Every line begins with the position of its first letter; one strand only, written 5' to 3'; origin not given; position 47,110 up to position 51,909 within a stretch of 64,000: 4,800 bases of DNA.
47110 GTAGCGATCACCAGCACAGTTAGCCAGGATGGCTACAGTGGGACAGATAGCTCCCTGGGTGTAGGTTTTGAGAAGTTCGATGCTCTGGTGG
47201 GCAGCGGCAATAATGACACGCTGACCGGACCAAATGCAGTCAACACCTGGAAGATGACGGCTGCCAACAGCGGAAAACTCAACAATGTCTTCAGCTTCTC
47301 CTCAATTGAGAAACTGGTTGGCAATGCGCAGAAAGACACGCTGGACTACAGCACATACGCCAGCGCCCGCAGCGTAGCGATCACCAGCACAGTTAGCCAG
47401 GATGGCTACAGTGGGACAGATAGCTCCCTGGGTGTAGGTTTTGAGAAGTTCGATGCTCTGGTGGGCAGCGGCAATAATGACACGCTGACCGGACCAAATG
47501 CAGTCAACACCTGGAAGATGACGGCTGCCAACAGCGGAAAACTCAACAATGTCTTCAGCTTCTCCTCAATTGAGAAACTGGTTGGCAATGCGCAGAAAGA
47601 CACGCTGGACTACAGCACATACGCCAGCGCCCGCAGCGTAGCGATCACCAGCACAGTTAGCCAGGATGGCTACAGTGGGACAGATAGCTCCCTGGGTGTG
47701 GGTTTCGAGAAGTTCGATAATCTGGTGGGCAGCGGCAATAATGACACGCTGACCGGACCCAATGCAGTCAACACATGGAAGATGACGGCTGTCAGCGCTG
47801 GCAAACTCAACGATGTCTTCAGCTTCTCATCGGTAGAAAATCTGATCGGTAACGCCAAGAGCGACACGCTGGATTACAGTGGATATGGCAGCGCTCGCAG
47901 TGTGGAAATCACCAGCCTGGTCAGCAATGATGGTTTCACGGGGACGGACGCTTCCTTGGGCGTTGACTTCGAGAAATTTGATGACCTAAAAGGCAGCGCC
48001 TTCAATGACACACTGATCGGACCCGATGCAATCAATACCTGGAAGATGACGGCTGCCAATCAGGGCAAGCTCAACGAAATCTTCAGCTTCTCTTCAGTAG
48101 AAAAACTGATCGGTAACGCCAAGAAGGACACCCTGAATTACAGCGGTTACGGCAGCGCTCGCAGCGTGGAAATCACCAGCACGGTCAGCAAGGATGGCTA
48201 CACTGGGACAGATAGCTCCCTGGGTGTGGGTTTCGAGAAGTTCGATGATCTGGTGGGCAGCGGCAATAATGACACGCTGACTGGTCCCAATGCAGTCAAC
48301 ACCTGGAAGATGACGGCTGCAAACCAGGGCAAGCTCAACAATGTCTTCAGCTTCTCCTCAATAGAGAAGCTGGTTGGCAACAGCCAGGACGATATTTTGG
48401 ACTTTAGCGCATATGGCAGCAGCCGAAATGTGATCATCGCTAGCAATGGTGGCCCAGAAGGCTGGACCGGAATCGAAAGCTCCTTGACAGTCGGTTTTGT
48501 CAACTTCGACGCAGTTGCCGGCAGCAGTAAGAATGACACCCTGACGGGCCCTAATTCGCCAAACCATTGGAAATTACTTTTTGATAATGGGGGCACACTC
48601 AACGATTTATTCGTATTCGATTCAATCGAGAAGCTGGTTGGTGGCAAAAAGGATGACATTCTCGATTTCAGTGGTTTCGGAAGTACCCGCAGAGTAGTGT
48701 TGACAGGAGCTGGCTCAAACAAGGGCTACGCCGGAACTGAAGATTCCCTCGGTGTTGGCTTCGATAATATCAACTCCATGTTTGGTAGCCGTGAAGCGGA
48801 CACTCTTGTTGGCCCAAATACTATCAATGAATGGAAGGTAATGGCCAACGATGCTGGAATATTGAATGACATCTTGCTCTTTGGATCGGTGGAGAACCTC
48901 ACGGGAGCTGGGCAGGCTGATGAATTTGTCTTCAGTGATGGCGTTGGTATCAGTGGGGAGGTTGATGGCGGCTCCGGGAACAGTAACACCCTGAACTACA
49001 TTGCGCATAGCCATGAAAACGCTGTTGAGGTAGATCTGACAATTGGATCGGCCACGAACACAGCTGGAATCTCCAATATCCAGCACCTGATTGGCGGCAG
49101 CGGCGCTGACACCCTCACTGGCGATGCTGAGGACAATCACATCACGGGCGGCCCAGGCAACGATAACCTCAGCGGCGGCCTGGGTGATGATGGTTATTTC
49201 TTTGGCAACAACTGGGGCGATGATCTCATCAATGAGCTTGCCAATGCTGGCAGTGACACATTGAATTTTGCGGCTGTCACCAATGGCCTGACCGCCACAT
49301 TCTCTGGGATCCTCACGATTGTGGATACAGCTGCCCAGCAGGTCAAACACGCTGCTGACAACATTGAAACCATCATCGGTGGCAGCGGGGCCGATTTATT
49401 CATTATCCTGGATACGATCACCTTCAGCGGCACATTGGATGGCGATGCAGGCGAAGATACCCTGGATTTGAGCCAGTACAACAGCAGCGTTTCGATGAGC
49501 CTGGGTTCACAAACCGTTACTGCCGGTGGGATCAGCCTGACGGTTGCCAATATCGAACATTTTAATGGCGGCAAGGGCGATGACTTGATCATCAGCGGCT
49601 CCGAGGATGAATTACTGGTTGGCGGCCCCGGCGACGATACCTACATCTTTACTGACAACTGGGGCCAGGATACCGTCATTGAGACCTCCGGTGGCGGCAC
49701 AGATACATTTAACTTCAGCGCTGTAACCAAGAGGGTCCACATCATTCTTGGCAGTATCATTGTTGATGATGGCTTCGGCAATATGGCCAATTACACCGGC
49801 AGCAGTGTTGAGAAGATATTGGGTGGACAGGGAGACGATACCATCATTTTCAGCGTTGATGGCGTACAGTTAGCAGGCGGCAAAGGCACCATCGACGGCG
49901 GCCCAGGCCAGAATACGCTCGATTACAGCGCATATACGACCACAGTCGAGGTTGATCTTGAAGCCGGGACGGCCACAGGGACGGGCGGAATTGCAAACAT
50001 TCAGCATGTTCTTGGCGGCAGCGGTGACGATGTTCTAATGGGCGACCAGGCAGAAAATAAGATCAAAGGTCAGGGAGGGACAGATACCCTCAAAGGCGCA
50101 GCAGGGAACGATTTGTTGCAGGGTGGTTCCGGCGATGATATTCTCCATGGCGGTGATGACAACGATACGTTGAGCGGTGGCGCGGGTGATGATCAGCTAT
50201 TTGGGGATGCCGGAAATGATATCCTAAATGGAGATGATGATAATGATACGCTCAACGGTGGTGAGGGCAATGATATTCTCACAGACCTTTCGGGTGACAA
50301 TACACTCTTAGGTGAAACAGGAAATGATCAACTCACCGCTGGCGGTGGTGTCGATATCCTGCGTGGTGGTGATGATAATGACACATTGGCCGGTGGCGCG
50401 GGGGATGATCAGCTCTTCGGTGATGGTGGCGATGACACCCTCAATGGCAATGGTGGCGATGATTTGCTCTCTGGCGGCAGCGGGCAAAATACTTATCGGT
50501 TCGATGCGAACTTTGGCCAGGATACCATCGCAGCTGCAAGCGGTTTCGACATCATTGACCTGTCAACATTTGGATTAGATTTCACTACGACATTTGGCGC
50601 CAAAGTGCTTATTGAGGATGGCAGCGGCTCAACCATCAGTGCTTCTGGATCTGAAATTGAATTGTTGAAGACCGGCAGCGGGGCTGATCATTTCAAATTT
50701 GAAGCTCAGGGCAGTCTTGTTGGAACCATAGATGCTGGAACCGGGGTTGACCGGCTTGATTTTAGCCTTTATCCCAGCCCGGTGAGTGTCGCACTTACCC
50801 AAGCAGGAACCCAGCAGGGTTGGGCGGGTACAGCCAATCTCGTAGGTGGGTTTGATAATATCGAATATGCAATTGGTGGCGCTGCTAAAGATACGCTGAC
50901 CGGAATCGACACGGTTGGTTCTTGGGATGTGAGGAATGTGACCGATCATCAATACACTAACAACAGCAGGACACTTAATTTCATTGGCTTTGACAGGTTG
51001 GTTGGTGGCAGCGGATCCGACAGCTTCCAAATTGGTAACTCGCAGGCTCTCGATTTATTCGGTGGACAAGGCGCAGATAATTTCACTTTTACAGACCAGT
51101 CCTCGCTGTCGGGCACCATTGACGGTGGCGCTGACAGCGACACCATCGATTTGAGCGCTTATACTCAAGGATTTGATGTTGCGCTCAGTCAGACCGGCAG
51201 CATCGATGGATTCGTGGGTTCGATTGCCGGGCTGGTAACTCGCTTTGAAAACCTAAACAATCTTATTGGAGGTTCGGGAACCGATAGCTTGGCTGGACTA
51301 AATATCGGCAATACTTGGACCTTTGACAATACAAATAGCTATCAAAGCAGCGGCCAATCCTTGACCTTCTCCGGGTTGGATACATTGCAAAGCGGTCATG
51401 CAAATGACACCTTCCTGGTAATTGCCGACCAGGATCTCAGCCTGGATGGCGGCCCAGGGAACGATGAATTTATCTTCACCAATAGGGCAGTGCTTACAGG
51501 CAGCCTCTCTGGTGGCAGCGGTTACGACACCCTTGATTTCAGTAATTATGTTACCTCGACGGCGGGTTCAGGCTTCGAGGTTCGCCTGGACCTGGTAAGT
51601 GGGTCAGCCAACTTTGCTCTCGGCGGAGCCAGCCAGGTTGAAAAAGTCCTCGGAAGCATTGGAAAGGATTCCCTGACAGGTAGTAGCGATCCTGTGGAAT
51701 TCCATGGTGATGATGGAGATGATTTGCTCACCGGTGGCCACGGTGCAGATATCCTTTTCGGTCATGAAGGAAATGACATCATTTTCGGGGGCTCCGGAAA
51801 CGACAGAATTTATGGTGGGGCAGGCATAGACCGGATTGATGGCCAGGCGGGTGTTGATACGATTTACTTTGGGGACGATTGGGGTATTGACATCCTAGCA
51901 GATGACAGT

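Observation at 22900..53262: Single 30.4-kb ORF encoding a 10,120-residue secreted mosaic protein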

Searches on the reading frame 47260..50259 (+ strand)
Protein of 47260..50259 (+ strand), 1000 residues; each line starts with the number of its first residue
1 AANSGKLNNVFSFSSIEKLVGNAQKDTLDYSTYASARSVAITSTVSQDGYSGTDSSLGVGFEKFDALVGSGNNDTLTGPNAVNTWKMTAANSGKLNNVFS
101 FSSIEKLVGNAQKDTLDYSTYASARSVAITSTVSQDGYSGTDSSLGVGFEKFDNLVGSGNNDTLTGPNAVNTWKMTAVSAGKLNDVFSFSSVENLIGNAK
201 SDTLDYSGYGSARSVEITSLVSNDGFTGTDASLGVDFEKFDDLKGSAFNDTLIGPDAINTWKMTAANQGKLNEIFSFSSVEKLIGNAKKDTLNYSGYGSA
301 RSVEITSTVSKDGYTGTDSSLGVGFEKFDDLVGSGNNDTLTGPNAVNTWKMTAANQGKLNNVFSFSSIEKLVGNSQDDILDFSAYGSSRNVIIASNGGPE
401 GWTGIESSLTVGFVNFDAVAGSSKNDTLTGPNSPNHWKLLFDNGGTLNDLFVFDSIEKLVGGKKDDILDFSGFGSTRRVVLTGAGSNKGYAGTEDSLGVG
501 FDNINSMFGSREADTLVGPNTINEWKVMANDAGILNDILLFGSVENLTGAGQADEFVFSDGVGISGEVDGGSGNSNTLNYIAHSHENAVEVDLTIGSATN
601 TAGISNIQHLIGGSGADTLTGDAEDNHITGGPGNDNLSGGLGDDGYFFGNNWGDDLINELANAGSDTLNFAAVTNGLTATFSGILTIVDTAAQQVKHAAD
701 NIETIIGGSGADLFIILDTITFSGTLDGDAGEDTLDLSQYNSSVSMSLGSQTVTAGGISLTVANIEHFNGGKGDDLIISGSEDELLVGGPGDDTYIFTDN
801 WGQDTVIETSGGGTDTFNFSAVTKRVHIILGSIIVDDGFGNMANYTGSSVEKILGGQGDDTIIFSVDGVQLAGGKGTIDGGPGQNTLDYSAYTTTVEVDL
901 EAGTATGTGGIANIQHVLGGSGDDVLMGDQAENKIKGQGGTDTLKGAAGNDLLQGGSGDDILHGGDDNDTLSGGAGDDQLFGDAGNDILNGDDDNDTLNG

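Call 6: search_protein_families(library=pfam, proteins=[window:47260-50259:+], max_evalue=0.01)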
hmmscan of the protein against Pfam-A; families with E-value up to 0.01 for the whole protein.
window:47260-50259:+ (1000 aa): 1 family
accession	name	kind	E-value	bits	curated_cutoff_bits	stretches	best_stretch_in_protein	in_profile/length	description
PF00353.25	HemolysinCabind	-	3e-29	101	23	6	937-971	2-36/36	RTX calcium-binding nonapeptide repeat (4 copies)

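Call 75: search_protein_families(library=ncbifam, proteins=[window:47260-50259:+], max_evalue=0.01)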
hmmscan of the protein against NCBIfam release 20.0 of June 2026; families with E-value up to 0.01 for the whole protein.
window:47260-50259:+ (1000 aa): 9 families
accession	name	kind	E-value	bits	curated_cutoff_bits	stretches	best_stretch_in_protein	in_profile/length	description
NF046115.1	Ca_rpt_SMc04171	equivalog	8.6e-21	74.7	625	2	771-997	274-488/574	SMc04171 family calcium-binding repeat protein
NF035945.1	Zn_serralysin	subfamily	1.4e-16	60.7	500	4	881-961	277-366/462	serralysin family metalloprotease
NF033943.0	RTX_toxin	subfamily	1.6e-12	46.5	1000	4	844-961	680-798/930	RTX family hemolysin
NF053766.1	ZapA_metallo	exception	3.2e-12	46.2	940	3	882-970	289-386/483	ZapA family metalloprotease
NF033203.1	entero_EhxA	exception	7.4e-08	31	2000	1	916-1000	740-824/997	enterohemolysin EhxA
NF050046.1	PueAB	exception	4.7e-07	28.6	670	2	574-675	480-571/616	polyurethane esterase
NF051884.1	ProteaseSapA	equivalog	1.8e-06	27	1200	2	605-668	319-382/644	protease SapA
NF008100.0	PRK10845.1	equivalog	7.9e-05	22.8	264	0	40-64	83-107/162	colicin V production protein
NF033694.1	perox_inhi_SPIN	equivalog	0.00024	21.4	45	0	100-122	76-98/99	SPIN family peroxidase inhibitor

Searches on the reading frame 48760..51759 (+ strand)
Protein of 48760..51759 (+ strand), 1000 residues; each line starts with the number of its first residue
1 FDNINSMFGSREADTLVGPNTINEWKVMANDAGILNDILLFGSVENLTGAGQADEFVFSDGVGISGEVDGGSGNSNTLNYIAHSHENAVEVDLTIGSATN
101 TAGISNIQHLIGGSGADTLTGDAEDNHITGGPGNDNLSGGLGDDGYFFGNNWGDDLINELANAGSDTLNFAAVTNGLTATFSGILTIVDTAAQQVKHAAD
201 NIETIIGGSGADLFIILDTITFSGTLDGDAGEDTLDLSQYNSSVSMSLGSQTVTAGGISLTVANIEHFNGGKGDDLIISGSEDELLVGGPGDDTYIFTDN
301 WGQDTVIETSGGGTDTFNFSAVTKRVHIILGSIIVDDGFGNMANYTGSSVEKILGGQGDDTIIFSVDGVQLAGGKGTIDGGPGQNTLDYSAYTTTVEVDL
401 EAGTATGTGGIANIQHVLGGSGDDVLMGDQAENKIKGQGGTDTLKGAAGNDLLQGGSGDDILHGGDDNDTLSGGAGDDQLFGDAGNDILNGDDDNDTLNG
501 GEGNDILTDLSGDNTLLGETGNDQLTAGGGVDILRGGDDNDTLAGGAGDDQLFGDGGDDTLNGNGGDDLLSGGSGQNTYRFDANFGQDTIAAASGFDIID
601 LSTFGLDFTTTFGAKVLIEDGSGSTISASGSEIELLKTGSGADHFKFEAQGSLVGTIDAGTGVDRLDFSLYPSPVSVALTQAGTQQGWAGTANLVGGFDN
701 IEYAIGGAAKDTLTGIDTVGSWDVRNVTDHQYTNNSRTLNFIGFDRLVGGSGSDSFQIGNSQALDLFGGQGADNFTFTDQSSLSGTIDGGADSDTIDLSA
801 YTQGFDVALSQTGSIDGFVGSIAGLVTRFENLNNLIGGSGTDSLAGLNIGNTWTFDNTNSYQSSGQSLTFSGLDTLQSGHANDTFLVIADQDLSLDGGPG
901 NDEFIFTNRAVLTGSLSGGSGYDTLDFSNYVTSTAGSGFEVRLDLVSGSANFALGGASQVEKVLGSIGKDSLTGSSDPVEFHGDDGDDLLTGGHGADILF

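Call 23: search_protein_families(library=pfam, proteins=[window:48760-51759:+], max_evalue=5)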
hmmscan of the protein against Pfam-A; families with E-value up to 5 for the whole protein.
window:48760-51759:+ (1000 aa): 1 family
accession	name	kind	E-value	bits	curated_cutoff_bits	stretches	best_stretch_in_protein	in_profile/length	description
PF00353.25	HemolysinCabind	-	1.1e-36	124.7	23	9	437-471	2-36/36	RTX calcium-binding nonapeptide repeat (4 copies)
